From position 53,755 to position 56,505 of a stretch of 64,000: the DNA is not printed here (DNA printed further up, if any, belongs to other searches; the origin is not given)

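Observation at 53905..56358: PTS EIIC-EIIB permease covalently fused to a Cof-type HAD phosphatase: import-phosphorylation and dephosphorylation in one polypeptide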

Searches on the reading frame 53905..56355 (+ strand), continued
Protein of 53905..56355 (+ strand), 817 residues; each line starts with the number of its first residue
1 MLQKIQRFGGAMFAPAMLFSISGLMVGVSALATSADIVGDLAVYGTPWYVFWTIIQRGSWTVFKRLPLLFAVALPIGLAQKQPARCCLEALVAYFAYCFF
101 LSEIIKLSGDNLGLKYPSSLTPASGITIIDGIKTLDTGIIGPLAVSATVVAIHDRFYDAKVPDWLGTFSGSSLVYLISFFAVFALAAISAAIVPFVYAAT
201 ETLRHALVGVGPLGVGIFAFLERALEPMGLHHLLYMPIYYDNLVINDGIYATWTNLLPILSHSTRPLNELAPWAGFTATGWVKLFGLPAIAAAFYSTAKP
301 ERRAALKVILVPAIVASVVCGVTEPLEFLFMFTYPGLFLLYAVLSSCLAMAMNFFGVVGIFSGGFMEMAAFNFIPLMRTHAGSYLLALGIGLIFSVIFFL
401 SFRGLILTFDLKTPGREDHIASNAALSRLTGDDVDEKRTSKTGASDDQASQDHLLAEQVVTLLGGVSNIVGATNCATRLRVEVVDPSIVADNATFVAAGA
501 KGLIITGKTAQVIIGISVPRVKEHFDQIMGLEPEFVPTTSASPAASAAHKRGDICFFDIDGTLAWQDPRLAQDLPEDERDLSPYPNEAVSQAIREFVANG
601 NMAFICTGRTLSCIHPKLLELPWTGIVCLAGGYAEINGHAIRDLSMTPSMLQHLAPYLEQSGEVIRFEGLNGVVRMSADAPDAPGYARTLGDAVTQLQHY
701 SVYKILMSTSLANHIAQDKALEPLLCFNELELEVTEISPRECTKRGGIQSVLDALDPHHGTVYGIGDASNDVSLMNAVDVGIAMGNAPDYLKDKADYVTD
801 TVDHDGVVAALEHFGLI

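Call 41: find_encoding_contigs(protein=P0279, flank=10000, max_places=3)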
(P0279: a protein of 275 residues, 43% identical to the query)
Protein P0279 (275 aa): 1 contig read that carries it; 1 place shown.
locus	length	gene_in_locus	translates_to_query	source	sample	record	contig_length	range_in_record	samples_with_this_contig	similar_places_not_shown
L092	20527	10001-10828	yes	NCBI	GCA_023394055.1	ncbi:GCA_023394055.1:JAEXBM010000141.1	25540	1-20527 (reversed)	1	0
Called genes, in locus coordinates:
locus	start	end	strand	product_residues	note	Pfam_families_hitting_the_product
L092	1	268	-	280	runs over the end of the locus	PF10418:DHODB_Fe-S_bind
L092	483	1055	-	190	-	PF01195:Pept_tRNA_hydro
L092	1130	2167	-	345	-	PF00710:Asparaginase, PF17763:Asparaginase_C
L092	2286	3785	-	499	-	PF02324:Glyco_hydro_70 (faint), PF00128:Alpha-amylase (faint)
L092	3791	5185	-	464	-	PF00483:NTP_transferase, PF01128:IspD, PF12804:NTP_transf_3, PF25087:GMPPB_C (faint), PF25084:LbH_EIF2B (faint), PF00132:Hexapep (weak)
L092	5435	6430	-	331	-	PF13793:Pribosyltran_N, PF00156:Pribosyltran, PF14572:Pribosyl_synth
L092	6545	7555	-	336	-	PF00144:Beta-lactamase (faint), PF13354:Beta-lactamase2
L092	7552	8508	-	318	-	PF13240:Zn_Ribbon_1 (weak)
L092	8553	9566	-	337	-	PF12773:DZR (weak), PF13240:Zn_Ribbon_1, PF13248:Zn_ribbon_3 (weak)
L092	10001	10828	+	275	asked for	PF08282:Hydrolase_3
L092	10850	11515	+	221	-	PF04307:YdjM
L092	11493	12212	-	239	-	PF00392:GntR, PF07702:UTRA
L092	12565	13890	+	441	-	PF01547:SBP_bac_1, PF13416:SBP_bac_8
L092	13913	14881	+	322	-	PF00528:BPD_transp_1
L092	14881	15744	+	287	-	PF00528:BPD_transp_1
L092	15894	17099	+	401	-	PF00005:ABC_tran, PF17912:OB_MalK, PF08402:TOBE_2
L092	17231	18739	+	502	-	PF02446:Glyco_hydro_77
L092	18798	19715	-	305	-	PF01471:PG_binding_1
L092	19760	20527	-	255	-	?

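Call 69: list_cluster_members(proteins=[L082:1459-3108:+, L082:4259-5266:+, L082:5468-6370:+, P0123, L081:3624-4256:+, L090:8244-9851:+, L090:7206-7949:-, P0279, L092:17231-18736:+, L087:8399-9952:+])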
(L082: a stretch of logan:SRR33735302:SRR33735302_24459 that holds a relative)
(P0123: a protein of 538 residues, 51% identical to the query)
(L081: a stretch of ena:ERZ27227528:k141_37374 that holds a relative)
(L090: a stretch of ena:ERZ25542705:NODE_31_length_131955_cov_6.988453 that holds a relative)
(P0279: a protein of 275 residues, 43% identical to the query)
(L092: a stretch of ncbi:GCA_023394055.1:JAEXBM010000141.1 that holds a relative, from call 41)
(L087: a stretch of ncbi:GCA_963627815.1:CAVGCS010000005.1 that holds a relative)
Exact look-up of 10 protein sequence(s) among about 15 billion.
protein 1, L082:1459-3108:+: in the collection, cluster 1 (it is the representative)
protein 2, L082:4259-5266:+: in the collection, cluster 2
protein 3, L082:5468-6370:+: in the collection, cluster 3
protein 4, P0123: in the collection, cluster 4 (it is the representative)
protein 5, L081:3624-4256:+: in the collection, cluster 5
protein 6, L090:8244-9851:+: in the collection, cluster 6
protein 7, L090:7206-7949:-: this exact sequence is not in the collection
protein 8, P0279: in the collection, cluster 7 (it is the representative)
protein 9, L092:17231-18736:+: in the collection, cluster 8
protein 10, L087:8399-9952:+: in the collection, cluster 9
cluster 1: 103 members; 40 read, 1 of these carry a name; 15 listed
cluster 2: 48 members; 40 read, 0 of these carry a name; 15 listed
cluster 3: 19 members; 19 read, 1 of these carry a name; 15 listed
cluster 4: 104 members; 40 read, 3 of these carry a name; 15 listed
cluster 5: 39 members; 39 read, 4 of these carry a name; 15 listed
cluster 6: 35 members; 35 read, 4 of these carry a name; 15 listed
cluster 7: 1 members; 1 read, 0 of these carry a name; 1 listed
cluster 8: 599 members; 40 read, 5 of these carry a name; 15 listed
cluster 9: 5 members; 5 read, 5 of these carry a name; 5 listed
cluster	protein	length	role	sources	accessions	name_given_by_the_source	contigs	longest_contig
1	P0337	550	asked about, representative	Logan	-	-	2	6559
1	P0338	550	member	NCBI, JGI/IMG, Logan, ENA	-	PTS system arbutin-like IIC component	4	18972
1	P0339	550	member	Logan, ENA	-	-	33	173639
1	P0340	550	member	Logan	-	-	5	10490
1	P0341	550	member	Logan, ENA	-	-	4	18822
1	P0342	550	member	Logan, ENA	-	-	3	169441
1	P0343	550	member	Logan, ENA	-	-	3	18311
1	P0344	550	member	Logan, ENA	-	-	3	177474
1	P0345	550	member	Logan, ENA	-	-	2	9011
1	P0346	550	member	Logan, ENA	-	-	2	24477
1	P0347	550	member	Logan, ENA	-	-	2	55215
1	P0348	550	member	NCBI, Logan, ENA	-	-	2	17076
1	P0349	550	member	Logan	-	-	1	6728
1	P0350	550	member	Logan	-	-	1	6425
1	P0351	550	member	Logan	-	-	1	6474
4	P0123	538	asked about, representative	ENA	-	-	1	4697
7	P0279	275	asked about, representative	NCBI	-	-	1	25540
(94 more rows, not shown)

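Call 74: find_encoding_contigs(protein=P0135, flank=6000, max_places=3)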
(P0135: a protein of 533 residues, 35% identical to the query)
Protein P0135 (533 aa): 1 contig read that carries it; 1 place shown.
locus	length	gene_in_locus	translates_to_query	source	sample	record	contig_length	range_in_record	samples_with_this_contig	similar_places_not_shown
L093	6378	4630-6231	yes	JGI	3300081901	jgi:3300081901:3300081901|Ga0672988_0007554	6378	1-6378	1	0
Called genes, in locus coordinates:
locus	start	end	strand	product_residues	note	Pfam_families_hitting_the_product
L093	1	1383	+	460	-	?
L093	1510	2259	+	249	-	PF04794:YdjC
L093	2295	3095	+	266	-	PF01418:HTH_6, PF01380:SIS (weak)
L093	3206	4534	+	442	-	PF02056:Glyco_hydro_4, PF11975:Glyco_hydro_4C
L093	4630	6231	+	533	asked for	PF02378:PTS_EIIC, PF00367:PTS_EIIB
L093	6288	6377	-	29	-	?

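Call 75: find_encoding_contigs(protein=P0139, flank=6000, max_places=3)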
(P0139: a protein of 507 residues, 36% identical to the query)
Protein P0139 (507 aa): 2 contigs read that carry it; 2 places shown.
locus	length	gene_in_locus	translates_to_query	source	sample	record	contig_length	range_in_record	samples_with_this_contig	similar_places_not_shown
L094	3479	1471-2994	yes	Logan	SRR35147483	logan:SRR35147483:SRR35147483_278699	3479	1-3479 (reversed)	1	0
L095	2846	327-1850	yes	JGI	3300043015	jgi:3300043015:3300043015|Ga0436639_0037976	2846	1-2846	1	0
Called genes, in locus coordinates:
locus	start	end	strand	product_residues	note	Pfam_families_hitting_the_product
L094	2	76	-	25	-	?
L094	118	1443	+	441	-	PF02056:Glyco_hydro_4, PF11975:Glyco_hydro_4C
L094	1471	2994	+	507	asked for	PF02378:PTS_EIIC, PF00367:PTS_EIIB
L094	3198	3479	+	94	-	?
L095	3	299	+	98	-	?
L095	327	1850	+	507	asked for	PF02378:PTS_EIIC, PF00367:PTS_EIIB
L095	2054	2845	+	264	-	?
